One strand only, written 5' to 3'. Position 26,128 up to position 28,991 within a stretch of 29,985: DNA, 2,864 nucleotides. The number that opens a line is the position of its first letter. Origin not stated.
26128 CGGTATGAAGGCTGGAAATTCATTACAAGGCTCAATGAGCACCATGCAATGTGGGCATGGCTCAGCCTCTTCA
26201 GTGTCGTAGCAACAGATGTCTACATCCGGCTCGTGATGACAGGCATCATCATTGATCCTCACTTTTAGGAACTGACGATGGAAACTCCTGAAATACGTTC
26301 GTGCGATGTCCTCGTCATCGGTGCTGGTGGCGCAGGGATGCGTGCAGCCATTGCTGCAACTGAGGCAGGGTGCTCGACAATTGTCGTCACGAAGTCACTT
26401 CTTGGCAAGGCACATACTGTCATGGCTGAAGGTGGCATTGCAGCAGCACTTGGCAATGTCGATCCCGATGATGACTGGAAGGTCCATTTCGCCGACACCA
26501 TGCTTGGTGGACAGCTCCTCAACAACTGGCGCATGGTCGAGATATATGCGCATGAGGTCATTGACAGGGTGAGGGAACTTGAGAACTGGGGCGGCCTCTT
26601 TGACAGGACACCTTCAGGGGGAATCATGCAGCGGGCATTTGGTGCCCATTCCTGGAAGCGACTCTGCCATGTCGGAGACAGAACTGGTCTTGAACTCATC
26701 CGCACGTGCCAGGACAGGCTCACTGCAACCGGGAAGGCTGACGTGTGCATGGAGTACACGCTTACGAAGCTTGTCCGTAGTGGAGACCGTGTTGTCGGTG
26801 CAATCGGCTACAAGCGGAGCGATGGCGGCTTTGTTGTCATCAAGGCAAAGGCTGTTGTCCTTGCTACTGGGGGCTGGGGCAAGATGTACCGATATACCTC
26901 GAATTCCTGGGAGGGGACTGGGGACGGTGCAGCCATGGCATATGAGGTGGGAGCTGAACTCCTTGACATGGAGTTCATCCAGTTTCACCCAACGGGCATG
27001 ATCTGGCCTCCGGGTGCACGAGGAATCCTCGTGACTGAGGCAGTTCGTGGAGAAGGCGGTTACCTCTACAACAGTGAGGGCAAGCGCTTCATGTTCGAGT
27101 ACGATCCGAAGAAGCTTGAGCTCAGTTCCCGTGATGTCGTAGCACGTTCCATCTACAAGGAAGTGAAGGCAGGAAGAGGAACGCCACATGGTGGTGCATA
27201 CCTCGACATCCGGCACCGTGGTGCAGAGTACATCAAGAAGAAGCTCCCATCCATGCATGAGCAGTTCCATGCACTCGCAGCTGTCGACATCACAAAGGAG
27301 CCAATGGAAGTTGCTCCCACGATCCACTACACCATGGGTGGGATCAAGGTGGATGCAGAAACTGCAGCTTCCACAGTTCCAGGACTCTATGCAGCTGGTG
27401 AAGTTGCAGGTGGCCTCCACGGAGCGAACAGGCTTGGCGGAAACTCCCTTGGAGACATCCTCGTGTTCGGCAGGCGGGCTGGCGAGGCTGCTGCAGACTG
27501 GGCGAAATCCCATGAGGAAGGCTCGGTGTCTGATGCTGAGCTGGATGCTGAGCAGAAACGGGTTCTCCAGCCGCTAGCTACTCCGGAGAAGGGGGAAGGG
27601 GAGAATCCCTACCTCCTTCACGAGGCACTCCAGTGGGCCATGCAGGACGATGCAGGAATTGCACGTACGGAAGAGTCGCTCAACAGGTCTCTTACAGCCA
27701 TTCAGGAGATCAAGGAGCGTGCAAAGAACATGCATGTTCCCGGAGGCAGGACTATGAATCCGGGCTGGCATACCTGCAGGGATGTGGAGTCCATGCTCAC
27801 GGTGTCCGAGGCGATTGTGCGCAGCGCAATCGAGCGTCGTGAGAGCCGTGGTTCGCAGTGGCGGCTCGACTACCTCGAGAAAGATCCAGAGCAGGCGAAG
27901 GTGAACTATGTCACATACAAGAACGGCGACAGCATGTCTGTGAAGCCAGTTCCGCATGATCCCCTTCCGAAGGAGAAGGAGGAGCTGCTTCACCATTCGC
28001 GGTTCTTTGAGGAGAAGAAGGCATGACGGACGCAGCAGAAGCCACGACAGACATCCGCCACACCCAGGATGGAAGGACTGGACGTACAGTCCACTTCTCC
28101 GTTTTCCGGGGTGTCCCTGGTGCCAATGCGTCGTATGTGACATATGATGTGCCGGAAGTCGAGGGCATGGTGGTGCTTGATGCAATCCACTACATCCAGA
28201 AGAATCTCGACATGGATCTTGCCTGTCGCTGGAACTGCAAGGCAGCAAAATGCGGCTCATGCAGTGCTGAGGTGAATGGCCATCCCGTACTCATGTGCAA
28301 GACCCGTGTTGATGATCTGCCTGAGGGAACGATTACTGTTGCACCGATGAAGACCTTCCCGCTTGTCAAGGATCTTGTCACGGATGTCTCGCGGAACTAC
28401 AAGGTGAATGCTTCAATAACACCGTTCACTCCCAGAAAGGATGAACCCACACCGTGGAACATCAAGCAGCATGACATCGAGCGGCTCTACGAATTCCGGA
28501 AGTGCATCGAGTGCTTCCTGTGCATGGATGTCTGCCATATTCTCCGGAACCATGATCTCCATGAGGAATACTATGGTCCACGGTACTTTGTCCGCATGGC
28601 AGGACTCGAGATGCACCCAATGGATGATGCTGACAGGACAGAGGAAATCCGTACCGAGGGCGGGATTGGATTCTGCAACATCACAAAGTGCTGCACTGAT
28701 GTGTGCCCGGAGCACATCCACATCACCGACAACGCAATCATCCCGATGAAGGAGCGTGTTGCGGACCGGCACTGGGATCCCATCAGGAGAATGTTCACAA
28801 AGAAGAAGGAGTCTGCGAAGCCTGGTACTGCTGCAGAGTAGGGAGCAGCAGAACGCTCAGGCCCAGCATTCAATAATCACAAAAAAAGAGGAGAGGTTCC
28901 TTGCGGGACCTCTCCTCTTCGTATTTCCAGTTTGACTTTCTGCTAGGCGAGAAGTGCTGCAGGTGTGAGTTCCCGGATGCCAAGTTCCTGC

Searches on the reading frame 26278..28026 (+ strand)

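Call 6: search_protein_families(library=pfam, proteins=[window:26278-28026:+], max_evalue=0.01)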
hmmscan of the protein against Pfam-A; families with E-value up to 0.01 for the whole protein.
window:26278-28026:+ (582 aa): 8 families
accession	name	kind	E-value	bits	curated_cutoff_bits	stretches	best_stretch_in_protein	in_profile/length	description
PF00890.30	FAD_binding_2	-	7.7e-98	328.8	20.4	1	10-391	1-414/414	FAD binding domain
PF02910.25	Succ_DH_flav_C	-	4.8e-23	82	20.8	1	448-563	1-121/130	Fumarate reductase flavoprotein C-term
PF03486.20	HI0933_like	-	2e-07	31.2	50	2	187-402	152-242/244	HI0933-like protein Rossmann domain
PF07992.20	Pyr_redox_2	-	3.8e-07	30.3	26.1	1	10-139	2-58/291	Pyridine nucleotide-disulphide oxidoreductase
PF12831.13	FAD_oxidored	-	1.4e-06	28.3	27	1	10-198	1-145/416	FAD dependent oxidoreductase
PF01266.30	DAO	-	0.00033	20.7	27.9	0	10-149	1-160/353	FAD dependent oxidoreductase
PF01134.28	GIDA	-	0.00079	19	22.1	1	10-41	1-32/391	Glucose inhibited division protein A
PF01494.25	FAD_binding_3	-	0.0034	17.1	22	0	9-39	2-32/349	FAD binding domain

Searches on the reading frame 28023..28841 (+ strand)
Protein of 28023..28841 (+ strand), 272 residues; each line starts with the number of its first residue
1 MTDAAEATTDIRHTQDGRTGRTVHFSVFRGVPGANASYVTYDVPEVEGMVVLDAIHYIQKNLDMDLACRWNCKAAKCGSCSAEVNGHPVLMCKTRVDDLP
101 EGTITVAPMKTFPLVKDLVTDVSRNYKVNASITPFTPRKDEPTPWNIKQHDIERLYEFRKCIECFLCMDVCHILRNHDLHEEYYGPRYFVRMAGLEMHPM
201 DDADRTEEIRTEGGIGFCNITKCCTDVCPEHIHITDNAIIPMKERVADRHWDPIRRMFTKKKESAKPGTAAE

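Call 6: search_protein_families(library=pfam, proteins=[window:28023-28841:+], max_evalue=0.01)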
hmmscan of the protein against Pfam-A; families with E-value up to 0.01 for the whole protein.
window:28023-28841:+ (272 aa): 6 families
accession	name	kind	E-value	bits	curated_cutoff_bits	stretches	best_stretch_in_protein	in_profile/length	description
PF13085.11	Fer2_3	-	8.4e-26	90.5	27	1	25-124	2-104/107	2Fe-2S iron-sulfur cluster binding domain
PF13183.11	Fer4_8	-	6.3e-08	33.5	27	1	158-232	2-68/68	4Fe-4S dicluster domain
PF13534.11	Fer4_17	-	0.00028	21.8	22.2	1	160-233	1-61/61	4Fe-4S dicluster domain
PF13746.11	Fer4_18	-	0.00047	20.8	27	0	199-236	42-79/114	4Fe-4S dicluster domain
PF13187.11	Fer4_9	-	0.00084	19.8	27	0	153-171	34-47/52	4Fe-4S dicluster domain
PF12838.12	Fer4_7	-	0.0012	19.7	27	1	160-231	1-51/52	4Fe-4S dicluster domain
